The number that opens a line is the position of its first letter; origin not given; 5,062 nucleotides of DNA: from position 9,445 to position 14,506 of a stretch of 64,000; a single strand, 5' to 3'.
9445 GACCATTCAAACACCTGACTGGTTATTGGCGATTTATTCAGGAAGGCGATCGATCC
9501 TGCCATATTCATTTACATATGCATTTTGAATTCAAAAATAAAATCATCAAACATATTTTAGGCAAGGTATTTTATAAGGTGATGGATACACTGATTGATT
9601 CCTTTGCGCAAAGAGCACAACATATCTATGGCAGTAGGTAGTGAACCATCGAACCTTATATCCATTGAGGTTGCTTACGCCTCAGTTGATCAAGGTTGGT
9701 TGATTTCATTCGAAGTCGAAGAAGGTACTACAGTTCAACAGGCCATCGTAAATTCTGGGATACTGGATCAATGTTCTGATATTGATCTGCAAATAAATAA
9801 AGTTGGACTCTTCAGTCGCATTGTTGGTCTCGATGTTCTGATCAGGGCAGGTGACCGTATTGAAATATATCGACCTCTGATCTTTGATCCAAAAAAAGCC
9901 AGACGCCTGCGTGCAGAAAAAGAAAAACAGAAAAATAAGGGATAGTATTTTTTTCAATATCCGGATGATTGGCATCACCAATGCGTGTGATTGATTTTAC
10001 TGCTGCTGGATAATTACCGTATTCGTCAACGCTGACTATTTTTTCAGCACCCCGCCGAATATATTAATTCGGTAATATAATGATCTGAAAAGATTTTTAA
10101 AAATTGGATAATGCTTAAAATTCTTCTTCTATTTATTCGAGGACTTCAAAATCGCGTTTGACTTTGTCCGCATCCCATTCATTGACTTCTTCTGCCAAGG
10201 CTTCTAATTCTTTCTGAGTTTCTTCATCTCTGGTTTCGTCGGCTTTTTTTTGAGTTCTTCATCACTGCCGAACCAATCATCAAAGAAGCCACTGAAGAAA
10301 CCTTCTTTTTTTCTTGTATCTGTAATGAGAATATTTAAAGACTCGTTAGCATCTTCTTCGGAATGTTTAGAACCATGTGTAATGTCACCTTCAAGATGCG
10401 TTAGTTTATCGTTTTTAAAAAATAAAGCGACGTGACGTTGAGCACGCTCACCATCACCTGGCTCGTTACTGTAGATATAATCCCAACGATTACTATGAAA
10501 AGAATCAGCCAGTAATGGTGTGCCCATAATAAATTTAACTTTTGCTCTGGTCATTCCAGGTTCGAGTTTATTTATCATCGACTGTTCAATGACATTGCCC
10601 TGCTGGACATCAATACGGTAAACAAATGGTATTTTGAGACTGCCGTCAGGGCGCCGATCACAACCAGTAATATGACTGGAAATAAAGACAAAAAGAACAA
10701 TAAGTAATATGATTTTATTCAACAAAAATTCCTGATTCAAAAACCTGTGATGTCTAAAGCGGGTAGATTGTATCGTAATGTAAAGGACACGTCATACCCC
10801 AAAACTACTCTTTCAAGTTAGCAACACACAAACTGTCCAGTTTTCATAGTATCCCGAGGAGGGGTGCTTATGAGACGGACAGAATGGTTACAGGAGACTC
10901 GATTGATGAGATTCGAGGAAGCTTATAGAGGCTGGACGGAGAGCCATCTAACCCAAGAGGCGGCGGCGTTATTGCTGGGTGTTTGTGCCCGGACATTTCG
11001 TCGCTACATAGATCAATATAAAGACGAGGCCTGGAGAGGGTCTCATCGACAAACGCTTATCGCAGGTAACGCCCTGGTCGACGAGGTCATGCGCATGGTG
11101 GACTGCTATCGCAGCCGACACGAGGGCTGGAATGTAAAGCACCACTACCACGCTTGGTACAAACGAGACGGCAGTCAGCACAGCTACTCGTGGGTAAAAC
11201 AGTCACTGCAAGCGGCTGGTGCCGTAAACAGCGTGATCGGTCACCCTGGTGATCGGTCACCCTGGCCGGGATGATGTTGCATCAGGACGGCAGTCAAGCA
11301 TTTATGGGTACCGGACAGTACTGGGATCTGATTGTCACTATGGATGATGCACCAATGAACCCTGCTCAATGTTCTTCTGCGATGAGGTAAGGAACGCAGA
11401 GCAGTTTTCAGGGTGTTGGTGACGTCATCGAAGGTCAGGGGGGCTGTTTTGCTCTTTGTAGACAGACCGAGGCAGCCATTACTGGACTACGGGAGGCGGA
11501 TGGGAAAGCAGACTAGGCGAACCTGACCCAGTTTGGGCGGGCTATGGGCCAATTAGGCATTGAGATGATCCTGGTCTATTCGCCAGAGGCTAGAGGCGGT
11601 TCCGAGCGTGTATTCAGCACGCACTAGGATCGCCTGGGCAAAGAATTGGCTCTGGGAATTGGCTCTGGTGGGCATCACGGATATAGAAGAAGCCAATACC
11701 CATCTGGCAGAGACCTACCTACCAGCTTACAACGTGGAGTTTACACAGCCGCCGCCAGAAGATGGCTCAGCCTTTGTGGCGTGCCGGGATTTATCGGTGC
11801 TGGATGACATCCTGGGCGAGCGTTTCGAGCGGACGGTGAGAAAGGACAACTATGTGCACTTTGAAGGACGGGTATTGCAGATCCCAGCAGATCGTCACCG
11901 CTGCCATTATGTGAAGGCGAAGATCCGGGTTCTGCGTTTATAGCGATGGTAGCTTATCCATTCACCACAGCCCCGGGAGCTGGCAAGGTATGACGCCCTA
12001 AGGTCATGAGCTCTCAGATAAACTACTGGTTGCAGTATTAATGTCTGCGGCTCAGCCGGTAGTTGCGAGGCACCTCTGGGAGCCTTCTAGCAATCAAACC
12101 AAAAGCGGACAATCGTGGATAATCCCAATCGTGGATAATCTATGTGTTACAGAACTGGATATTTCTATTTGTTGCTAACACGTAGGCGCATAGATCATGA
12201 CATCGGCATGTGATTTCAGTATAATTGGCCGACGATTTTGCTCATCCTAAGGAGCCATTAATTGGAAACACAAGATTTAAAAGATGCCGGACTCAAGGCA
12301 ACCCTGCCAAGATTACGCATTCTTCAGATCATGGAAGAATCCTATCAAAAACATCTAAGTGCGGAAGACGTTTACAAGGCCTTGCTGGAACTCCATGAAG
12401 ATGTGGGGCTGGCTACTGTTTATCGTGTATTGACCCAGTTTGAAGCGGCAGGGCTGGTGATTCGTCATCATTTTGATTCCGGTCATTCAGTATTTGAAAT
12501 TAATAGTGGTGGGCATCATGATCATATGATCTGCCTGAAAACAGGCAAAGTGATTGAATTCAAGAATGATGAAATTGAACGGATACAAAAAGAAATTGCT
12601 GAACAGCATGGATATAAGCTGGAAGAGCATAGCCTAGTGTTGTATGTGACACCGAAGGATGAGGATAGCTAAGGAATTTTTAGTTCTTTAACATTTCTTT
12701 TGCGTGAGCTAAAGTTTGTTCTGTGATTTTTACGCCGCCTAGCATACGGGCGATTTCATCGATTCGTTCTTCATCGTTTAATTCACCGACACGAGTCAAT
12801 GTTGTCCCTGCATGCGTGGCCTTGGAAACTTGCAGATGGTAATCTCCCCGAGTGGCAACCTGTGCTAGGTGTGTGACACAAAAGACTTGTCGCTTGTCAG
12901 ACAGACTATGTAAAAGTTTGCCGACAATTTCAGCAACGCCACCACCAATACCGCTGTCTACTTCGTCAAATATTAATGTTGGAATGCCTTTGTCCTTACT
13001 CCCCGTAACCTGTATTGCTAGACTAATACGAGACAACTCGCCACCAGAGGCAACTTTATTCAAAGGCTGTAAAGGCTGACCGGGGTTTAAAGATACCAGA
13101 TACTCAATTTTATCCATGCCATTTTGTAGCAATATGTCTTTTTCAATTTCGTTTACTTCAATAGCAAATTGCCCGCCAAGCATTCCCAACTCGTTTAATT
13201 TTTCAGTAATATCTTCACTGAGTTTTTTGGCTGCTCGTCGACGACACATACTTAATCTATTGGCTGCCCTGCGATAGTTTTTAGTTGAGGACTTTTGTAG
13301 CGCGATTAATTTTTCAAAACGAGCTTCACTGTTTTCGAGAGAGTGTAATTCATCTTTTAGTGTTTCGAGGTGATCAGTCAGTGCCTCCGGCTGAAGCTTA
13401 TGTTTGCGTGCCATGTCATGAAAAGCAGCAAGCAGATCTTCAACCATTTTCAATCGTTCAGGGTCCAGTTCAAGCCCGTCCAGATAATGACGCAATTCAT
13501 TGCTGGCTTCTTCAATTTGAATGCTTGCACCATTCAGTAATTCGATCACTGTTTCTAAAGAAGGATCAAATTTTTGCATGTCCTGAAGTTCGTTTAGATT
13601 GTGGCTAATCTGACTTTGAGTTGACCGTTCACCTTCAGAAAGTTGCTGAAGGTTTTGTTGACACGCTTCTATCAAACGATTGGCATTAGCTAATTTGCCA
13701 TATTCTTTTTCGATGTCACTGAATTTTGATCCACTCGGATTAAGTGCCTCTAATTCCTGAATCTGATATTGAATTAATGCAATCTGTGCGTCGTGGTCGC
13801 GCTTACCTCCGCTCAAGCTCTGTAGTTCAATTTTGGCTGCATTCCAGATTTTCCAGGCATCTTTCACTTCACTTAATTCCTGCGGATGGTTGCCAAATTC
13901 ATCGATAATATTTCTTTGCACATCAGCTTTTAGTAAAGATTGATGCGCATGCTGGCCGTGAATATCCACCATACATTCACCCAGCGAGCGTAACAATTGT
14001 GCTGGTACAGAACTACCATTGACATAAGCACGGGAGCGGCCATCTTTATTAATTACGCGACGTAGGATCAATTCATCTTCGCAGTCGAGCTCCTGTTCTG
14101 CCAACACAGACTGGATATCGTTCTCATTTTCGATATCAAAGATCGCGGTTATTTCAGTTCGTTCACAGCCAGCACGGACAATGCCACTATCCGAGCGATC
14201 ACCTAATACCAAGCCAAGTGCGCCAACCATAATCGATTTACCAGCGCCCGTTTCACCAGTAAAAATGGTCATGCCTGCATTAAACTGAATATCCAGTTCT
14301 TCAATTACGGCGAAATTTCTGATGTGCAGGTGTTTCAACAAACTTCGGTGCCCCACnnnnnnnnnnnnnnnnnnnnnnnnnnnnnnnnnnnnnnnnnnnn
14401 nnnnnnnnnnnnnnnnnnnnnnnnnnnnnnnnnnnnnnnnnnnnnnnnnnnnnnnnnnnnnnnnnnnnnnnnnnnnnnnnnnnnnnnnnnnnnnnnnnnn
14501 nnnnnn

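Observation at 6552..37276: Two near-identical copies of a 1.27-kb IS5-like relic with terminal inverted repeats and a dead transposase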

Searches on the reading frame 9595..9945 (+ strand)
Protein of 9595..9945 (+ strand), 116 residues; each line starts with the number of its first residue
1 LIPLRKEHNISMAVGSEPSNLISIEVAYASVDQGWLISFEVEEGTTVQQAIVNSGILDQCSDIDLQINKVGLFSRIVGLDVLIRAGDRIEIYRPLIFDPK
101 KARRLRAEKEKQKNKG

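Call 61: search_protein_families(library=pfam, proteins=[window:9595-9945:+], max_evalue=0.0001)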
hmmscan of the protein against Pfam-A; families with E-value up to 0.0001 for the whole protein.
window:9595-9945:+ (116 aa): 1 family
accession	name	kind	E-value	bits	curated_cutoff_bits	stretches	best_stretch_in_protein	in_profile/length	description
PF03658.20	Ub-RnfH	-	2.4e-31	108.3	23.7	1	22-104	1-83/83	RnfH family Ubiquitin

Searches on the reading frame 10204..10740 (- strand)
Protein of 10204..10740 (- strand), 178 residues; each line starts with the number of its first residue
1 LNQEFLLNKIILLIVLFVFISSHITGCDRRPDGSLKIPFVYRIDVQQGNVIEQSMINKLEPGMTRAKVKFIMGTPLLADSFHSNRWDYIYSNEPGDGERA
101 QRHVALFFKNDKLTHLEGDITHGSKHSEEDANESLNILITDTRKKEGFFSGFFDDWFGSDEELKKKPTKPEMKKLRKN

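Call 18: search_protein_families(library=ncbifam, proteins=[window:10204-10740:-], max_evalue=0.00001)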
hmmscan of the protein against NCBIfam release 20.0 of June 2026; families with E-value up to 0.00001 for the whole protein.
window:10204-10740:- (178 aa): 1 family
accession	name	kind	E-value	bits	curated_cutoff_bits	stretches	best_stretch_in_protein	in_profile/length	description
NF008585.0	PRK11548.1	equivalog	2.9e-17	62.7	93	1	39-117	26-105/113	outer membrane protein assembly factor BamE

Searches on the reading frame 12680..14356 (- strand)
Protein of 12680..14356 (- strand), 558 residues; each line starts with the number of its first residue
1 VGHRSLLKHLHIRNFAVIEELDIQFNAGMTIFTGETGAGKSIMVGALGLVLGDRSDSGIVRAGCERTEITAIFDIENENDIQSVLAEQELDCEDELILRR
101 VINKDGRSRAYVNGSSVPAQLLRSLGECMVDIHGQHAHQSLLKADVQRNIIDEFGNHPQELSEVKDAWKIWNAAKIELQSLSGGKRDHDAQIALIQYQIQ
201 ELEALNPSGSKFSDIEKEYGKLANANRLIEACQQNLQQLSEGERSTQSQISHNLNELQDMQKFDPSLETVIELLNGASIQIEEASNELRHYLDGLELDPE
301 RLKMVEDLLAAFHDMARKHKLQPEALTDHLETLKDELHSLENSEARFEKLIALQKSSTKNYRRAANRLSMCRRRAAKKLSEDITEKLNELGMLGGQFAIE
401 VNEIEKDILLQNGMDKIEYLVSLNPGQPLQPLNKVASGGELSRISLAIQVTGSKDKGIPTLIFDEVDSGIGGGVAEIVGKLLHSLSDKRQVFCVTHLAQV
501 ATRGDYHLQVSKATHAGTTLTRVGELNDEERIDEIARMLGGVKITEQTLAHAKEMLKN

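Call 18: search_protein_families(library=ncbifam, proteins=[window:12680-14356:-], max_evalue=0.00001)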
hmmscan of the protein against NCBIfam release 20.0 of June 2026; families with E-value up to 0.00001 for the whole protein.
window:12680-14356:- (558 aa): 9 families
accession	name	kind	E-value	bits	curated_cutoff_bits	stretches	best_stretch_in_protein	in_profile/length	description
NF008121.0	PRK10869.1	equivalog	3.3e-187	623.4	418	1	7-557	2-552/553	DNA repair protein RecN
TIGR00634.1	recN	equivalog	2.9e-158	528.3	407.85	1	6-557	1-562/563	DNA repair protein RecN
NF045780.1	TrlF_fam_ATP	equivalog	9.1e-11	41.2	350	1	8-391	291-707/944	TrlF family AAA-like ATPase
TIGR02169.1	SMC_prok_A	equivalog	4.7e-10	37.8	729.4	0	19-119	15-120/1165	chromosome segregation protein SMC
NF002572.0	PRK02224.1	equivalog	2.4e-07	29.4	1087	0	7-47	3-43/888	DNA double-strand break repair ATPase Rad50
NF003034.1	PRK03918.1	equivalog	4.2e-07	28.3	700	0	7-78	3-82/878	DNA double-strand break repair ATPase Rad50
TIGR02168.1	SMC_prok_B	equivalog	7.5e-07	27.3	567.35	0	170-382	240-950/1181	chromosome segregation protein SMC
NF041034.1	Rad50_Sulf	equivalog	9.8e-07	27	1000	0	167-285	281-398/872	DNA double-strand break repair ATPase Rad50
TIGR00611.2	recf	equivalog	7.3e-06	25.4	172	0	7-92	1-91/339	DNA replication/repair protein RecF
